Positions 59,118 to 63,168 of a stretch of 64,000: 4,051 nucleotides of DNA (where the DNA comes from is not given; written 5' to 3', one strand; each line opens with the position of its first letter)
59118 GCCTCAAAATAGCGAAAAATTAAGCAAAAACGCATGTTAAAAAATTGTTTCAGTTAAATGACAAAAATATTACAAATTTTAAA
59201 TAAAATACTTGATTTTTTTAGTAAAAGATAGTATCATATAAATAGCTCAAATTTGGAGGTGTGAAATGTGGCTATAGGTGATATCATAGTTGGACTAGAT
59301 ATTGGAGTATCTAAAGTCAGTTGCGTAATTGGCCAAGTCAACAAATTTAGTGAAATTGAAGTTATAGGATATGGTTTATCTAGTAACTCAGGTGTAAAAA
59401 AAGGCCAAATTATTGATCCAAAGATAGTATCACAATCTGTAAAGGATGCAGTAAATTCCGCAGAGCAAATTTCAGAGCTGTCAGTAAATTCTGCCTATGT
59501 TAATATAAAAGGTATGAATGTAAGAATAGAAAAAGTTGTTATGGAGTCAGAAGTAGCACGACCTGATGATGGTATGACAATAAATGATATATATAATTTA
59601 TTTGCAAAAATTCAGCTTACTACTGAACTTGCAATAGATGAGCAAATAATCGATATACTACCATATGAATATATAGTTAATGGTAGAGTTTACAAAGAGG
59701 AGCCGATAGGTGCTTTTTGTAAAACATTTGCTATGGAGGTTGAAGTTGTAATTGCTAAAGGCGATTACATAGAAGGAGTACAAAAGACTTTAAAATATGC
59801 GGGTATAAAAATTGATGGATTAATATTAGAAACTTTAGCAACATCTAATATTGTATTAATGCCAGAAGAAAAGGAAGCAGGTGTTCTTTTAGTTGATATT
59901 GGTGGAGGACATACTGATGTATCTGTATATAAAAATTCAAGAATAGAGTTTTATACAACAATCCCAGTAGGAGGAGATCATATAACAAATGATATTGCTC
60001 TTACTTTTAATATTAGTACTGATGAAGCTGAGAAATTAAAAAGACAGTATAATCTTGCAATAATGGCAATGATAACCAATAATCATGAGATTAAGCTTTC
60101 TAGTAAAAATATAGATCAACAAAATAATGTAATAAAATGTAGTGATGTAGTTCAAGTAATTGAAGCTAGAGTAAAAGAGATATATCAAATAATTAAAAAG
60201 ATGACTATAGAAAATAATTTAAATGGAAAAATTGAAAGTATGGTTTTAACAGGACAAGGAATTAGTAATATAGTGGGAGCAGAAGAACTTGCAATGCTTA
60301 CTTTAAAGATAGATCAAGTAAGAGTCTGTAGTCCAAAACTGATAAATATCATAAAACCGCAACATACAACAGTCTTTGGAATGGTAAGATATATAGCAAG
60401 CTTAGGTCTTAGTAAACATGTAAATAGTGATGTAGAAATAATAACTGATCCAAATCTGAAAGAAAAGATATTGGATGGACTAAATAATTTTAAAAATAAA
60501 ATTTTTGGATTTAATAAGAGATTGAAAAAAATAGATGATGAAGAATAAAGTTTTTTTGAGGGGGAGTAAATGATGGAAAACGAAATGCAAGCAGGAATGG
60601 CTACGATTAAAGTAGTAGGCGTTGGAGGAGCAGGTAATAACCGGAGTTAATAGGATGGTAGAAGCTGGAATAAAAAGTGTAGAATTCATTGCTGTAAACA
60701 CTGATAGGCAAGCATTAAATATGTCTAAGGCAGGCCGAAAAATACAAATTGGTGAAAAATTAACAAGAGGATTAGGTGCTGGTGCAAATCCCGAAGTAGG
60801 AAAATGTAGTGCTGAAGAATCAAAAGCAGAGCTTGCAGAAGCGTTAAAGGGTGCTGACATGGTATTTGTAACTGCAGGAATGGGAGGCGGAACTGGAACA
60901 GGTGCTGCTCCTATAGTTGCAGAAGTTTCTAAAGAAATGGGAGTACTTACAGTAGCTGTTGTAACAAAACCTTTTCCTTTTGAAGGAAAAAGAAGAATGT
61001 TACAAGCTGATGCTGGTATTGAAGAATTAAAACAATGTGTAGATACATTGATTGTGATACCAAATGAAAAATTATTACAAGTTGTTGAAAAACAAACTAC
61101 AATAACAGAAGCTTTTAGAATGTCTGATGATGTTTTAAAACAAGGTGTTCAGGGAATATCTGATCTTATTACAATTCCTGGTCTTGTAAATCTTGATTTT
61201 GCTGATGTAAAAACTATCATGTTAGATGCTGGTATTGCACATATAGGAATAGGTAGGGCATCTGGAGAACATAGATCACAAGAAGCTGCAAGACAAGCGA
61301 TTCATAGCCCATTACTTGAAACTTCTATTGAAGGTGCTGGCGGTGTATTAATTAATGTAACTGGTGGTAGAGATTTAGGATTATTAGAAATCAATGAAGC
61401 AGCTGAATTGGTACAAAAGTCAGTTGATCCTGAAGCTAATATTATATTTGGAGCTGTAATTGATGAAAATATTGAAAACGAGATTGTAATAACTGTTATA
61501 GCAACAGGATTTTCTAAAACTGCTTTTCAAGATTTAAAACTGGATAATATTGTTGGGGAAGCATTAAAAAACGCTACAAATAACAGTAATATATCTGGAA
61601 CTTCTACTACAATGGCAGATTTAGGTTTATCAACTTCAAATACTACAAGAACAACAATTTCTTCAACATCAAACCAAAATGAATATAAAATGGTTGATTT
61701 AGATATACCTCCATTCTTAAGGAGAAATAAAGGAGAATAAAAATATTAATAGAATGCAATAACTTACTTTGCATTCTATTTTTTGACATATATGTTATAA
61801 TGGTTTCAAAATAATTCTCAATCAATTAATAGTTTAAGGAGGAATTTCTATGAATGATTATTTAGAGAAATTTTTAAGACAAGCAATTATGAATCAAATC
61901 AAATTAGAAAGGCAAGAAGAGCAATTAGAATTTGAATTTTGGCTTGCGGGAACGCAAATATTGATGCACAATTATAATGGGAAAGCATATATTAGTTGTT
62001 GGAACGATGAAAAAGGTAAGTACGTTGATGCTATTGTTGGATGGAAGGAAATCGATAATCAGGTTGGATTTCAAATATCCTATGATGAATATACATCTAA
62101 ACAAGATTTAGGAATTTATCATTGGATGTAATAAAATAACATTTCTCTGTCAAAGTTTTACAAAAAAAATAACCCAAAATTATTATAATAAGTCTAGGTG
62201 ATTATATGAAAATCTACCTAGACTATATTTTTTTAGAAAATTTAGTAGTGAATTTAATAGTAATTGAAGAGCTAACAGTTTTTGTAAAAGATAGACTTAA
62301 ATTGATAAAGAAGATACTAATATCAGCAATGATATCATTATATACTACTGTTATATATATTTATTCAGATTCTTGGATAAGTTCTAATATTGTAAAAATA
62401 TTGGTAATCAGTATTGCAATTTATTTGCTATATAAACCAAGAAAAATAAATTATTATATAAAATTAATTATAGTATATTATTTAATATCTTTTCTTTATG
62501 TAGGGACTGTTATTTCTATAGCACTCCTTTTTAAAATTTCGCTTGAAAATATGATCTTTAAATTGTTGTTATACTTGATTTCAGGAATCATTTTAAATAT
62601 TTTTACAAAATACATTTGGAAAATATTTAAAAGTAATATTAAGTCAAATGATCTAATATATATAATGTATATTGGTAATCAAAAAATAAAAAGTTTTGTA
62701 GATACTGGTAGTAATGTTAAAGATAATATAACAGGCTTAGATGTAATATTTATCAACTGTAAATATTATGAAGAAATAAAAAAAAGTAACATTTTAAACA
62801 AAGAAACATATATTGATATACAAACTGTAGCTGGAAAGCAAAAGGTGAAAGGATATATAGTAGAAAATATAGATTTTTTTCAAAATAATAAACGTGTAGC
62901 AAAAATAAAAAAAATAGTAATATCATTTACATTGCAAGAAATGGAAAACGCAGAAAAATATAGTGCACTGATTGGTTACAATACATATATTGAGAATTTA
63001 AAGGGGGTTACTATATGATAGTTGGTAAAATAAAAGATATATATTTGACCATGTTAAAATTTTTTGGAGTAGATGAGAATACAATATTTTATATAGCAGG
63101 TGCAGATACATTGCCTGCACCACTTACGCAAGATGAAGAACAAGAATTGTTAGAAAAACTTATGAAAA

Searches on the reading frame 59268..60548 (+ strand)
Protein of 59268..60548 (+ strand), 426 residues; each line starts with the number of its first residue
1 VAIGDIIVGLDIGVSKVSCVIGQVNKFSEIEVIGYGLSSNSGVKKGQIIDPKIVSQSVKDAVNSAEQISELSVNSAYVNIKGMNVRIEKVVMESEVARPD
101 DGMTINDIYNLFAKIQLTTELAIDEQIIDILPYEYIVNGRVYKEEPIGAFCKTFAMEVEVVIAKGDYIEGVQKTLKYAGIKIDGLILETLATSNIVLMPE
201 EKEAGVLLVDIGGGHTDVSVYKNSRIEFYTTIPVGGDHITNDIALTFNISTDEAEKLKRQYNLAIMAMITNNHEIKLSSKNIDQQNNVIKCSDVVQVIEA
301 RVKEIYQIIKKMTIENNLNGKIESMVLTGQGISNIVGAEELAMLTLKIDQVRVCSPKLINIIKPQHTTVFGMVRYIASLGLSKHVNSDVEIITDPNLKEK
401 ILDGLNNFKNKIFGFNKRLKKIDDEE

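Call 99: search_protein_families(library=ncbifam, proteins=[window:59268-60548:+], max_evalue=0.00001)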
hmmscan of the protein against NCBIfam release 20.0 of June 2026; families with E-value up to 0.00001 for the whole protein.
window:59268-60548:+ (426 aa): 10 families
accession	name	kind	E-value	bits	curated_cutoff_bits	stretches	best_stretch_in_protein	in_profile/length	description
TIGR01174.1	ftsA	equivalog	4.7e-76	256.3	175.85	1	6-375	1-371/371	cell division protein FtsA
NF007009.0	PRK09472.1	equivalog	6.4e-44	150.7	409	1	5-387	8-397/420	cell division protein FtsA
TIGR01175.1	pilM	subfamily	2.5e-11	43.2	133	1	155-331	132-292/348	type IV pilus assembly protein PilM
NF011660.0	PRK15080.1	equivalog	3.3e-10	39.6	182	1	172-333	114-270/277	ethanolamine utilization protein EutJ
NF045709.1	Amuc_1101_fam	equivalog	8.3e-10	38.1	650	1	156-263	129-236/608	Amuc_1101 family PilM-like pilus complex protein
TIGR02529.1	EutJ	subfamily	4.7e-09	36.1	152.1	1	175-261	84-165/239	ethanolamine utilization protein EutJ family protein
NF045748.1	MPN316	equivalog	2.5e-08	33.5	500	1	45-401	46-402/424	MPN316 family protein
TIGR00904.1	mreB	subfamily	1.5e-07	30.8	365.75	1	171-330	117-289/334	MreB/Mrl family cell shape determining protein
NF045943.2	MAG3720_fam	hypoth_equivalog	1.4e-06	27.7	70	1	171-416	169-393/395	MAG3720 family protein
NF010539.0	PRK13927.1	subfamily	1.4e-06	27.5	293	1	171-312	118-267/339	rod shape-determining protein MreB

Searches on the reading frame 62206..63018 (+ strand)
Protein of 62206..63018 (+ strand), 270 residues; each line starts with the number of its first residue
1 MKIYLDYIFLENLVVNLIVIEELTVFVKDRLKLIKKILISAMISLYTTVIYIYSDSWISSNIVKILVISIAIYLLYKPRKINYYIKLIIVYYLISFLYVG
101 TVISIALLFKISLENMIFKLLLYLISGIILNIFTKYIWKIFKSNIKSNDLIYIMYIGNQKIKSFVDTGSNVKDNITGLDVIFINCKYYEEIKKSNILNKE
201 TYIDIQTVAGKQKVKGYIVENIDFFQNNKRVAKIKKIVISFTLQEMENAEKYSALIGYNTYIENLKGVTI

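Call 99: search_protein_families(library=ncbifam, proteins=[window:62206-63018:+], max_evalue=0.00001)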
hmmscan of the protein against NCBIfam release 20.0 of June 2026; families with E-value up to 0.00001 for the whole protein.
window:62206-63018:+ (270 aa): 1 family
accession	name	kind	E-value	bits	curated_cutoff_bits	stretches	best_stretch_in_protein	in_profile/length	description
TIGR02854.1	spore_II_GA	equivalog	5.1e-21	75.3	209.55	1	1-256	1-288/293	sigma-E processing peptidase SpoIIGA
